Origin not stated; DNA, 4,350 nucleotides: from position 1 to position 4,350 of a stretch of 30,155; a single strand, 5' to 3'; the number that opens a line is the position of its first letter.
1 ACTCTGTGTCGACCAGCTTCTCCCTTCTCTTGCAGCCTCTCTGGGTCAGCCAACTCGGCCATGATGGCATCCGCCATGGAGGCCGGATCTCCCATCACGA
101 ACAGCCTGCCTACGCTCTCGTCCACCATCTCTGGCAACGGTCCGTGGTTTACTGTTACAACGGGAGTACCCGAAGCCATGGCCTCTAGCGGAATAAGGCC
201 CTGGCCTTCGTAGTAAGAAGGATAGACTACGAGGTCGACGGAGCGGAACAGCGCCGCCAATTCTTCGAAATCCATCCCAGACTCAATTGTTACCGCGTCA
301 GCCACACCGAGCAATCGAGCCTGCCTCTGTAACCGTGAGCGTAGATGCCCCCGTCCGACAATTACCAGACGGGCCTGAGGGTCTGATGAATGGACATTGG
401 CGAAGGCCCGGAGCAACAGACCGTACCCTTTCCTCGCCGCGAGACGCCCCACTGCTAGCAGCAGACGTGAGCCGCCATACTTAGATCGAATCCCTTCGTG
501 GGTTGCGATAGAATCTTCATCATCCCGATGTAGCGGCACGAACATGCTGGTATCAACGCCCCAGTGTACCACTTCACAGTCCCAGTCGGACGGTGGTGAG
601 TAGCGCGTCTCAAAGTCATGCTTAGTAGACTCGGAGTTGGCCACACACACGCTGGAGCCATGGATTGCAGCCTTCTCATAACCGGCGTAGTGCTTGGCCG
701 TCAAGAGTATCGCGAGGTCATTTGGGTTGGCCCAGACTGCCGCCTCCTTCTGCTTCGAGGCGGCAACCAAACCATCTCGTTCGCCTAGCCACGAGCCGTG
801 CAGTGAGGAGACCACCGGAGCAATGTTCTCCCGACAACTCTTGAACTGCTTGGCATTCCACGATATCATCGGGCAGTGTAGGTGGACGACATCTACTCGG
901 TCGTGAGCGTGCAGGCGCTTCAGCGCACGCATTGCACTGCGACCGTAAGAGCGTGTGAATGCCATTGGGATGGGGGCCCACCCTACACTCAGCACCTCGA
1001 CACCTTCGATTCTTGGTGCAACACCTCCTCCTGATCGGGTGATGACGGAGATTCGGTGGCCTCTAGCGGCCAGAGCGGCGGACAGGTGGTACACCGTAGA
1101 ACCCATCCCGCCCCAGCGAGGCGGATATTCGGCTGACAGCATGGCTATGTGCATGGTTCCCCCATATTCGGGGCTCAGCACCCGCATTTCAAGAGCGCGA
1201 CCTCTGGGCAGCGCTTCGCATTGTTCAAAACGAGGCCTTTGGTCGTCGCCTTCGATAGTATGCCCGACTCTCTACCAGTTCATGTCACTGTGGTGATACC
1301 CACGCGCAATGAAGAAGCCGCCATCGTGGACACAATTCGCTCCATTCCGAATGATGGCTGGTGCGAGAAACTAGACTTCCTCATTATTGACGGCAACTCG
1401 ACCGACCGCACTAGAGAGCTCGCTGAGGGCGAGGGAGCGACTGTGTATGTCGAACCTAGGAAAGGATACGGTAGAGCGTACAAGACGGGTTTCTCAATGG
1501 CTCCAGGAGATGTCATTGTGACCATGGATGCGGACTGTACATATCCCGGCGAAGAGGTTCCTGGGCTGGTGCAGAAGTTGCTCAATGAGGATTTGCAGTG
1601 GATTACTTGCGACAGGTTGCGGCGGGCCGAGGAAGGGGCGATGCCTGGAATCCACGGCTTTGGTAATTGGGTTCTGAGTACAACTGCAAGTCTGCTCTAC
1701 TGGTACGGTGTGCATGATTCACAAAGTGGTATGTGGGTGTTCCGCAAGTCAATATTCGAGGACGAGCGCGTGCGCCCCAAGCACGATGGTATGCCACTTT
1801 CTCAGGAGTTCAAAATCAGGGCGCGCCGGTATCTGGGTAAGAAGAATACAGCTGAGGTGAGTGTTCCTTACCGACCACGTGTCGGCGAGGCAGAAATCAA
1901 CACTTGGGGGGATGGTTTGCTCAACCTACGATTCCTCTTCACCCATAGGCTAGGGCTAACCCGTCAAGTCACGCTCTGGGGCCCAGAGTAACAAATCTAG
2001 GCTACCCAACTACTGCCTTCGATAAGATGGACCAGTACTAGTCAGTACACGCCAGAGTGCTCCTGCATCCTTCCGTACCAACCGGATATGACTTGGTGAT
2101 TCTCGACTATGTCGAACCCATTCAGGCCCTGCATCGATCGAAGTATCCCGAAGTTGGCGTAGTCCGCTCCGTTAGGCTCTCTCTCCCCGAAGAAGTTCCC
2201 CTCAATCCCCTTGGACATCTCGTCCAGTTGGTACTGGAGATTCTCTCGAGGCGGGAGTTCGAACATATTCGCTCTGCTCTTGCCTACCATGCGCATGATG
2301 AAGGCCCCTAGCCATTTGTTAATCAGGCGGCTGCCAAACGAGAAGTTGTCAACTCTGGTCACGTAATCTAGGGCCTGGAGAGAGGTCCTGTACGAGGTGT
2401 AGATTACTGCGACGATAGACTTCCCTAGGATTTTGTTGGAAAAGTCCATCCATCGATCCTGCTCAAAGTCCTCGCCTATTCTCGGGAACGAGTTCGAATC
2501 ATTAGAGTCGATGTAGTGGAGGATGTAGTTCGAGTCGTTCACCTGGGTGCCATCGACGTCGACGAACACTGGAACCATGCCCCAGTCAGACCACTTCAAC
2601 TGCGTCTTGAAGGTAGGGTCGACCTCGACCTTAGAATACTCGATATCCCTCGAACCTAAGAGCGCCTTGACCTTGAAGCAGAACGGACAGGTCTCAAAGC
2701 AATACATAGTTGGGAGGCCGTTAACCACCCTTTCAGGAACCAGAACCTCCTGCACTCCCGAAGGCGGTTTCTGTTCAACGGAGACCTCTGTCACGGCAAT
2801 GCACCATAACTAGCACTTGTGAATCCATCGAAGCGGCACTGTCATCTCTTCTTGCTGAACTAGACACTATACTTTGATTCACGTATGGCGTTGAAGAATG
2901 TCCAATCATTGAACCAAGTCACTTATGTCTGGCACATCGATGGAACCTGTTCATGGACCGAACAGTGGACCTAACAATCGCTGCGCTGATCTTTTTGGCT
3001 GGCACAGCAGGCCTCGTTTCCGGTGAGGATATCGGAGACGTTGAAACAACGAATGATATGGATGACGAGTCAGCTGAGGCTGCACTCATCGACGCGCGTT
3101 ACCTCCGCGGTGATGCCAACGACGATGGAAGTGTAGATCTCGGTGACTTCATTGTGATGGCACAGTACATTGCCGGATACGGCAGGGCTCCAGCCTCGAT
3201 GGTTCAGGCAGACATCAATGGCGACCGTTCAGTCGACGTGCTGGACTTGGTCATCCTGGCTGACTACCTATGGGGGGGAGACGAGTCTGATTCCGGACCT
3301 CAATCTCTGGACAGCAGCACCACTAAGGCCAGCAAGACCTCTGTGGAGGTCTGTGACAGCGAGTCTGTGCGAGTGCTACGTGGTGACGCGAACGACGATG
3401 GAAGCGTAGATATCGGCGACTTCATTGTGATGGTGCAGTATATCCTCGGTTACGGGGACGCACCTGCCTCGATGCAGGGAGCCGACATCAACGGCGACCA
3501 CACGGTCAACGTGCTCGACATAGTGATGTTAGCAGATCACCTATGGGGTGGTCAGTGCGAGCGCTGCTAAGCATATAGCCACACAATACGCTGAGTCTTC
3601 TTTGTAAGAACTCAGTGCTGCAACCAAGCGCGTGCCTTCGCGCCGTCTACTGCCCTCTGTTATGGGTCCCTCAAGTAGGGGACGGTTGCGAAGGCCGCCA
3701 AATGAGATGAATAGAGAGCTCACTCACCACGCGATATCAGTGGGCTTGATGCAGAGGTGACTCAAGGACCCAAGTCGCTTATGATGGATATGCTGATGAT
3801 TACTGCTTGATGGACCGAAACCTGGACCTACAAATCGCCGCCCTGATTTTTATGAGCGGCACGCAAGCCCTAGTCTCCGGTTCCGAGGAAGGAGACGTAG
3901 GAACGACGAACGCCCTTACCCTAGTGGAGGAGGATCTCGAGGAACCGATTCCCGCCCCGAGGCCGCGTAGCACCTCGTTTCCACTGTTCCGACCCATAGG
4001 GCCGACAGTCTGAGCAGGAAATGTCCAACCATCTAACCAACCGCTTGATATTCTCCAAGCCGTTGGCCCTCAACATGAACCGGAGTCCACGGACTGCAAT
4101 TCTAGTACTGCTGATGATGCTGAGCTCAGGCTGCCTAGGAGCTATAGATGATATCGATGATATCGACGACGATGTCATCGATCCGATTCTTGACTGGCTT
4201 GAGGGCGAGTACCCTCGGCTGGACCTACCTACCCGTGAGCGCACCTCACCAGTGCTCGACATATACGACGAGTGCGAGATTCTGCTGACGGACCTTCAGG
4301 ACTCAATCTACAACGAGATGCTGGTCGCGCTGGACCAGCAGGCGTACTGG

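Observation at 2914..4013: Duplicated promoter plus 34-aa leader cassette placed in front of two unrelated cargos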

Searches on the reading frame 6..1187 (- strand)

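Call 56: search_protein_families(library=pfam, proteins=[window:6-1187:-], max_evalue=0.00001)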
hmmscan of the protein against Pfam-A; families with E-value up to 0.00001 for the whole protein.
window:6-1187:- (394 aa): 7 families
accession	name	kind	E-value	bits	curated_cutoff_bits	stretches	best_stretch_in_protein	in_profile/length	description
PF00534.26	Glycos_transf_1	-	2.8e-35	121.8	26.4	1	235-393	10-170/172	Glycosyl transferases group 1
PF13692.12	Glyco_trans_1_4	-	4.7e-31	108.4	27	1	242-380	3-141/142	Glycosyl transferases group 1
PF13439.12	Glyco_transf_4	-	5.3e-25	88.8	28.5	1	25-214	1-169/170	Glycosyltransferase Family 4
PF13579.12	Glyco_trans_4_4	-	1.9e-14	54.8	29.7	1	26-143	1-110/158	Glycosyl transferase 4-like domain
PF20706.3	GT4-conflict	-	3.3e-13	49.8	26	1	237-361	194-326/385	Family 4 Glycosyltransferase in conflict systems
PF08323.17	Glyco_transf_5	-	6.5e-08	33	22.7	1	13-106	1-89/239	Starch synthase catalytic domain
PF13477.12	Glyco_trans_4_2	-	7.4e-06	26.6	23.4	0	33-132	14-109/139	Glycosyl transferase 4-like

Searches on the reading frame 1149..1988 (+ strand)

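Call 4: search_protein_families(library=pfam, proteins=[window:1149-1988:+], max_evalue=0.01)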
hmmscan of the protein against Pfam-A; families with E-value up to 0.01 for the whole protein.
window:1149-1988:+ (280 aa): 3 families
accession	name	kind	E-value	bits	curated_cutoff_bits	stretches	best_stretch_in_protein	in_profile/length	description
PF00535.33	Glycos_transf_2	-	1.8e-25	90.2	23.3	1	47-205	1-166/168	Glycosyl transferase family 2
PF10111.15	Glyco_tranf_2_2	-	8.8e-06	25.8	27.3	1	47-132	1-94/276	Glycosyltransferase like family 2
PF13641.12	Glyco_tranf_2_3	-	0.00021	21.8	27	1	46-159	3-126/230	Glycosyltransferase like family 2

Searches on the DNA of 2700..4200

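Call 64: search_rna_families(source=window, start=2700, end=4200, threshold=evalue, max_evalue=1)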
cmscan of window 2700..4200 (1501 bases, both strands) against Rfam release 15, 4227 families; matches with E-value up to 1: 1.
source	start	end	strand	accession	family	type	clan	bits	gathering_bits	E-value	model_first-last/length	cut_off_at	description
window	3328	3512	-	RF01754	radC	Cis-reg;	-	18.7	40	0.58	1-149/149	no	radC RNA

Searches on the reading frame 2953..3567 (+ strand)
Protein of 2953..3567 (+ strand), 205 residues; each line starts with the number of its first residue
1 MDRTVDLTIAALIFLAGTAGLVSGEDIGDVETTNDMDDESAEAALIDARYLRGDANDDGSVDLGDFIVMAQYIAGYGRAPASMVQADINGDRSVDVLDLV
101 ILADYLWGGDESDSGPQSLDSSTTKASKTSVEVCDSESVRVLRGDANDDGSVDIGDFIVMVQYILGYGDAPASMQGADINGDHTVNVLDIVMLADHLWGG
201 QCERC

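Call 4: search_protein_families(library=pfam, proteins=[window:2953-3567:+], max_evalue=0.01)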
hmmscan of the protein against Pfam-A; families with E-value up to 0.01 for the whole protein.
window:2953-3567:+ (205 aa): 4 families
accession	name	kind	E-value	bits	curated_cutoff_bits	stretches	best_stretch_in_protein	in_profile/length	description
PF00404.24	Dockerin_1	-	2.5e-20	72.9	22.9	2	144-197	2-56/57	Dockerin type I domain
PF17868.7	AAA_lid_8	-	0.0014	18.8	22.8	0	84-110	36-62/72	AAA lid domain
PF04876.17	Tenui_NCP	-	0.0034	17.4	27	0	119-166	65-112/173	Tenuivirus major non-capsid protein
PF13499.12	EF-hand_7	-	0.0038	18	30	0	86-158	11-63/67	EF-hand domain pair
